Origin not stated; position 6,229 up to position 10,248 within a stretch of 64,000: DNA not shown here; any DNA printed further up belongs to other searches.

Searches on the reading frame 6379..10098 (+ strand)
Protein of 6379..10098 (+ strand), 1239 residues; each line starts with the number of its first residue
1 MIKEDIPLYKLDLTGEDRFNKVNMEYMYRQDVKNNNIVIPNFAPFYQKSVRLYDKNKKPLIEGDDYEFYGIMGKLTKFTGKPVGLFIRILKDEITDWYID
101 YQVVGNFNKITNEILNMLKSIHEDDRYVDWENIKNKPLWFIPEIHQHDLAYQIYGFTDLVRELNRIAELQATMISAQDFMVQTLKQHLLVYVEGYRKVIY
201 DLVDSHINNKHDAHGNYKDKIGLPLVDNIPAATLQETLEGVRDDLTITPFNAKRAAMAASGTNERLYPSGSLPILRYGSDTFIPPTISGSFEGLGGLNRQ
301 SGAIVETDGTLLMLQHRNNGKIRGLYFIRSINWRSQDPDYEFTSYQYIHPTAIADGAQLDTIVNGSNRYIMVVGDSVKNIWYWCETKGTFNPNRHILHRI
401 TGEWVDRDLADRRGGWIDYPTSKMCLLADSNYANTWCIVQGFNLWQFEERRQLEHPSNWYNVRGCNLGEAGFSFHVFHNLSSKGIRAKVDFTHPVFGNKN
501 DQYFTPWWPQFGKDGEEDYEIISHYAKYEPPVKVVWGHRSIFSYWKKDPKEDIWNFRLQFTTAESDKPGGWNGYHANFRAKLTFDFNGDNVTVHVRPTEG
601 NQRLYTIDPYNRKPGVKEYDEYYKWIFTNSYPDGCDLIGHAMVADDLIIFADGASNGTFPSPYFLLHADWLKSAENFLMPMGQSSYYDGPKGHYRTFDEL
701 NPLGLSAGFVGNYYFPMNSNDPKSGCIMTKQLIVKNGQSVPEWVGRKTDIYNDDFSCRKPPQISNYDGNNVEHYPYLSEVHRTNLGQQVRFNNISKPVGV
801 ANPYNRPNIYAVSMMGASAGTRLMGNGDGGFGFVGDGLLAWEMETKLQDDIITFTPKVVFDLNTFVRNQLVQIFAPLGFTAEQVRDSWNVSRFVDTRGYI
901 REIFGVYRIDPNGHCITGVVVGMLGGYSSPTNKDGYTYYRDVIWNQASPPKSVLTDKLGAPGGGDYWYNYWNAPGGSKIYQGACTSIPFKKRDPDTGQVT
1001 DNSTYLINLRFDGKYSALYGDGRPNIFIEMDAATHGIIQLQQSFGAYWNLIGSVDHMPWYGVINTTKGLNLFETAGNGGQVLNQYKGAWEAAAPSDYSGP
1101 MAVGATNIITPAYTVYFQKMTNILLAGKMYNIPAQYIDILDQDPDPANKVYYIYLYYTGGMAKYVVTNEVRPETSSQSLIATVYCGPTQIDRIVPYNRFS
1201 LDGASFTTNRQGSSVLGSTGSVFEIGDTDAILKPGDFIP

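Call 53: search_protein_families(library=phrogs, proteins=[window:6379-10098:+], max_evalue=0.00001)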
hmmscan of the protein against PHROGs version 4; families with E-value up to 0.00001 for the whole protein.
window:6379-10098:+ (1239 aa): 8 families
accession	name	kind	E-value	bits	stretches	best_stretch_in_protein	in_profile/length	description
phrog_3573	-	unknown function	2.4e-114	384.4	2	97-450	1-292/1001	-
phrog_2163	-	head and packaging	2.9e-44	153.1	1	5-258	8-265/574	virion structural protein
phrog_25756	-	tail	9e-38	130.7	1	5-263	5-266/1080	minor tail protein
phrog_7449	-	unknown function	3.4e-16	59.2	1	251-395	518-666/1714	-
phrog_26147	-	tail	5.1e-16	59.1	1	5-250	3-250/730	minor tail protein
phrog_13857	-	tail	1.7e-13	51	1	7-170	7-175/743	tail protein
phrog_14667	-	unknown function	2e-06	27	1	156-255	18-117/875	-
phrog_7557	-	head and packaging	7.2e-06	25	0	37-218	30-208/1221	virion structural protein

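Call 87: search_protein_families(library=pfam, proteins=[window:6379-10098:+], max_evalue=0.001)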
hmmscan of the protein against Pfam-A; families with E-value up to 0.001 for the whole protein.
window:6379-10098:+ (1239 aa): 0 families
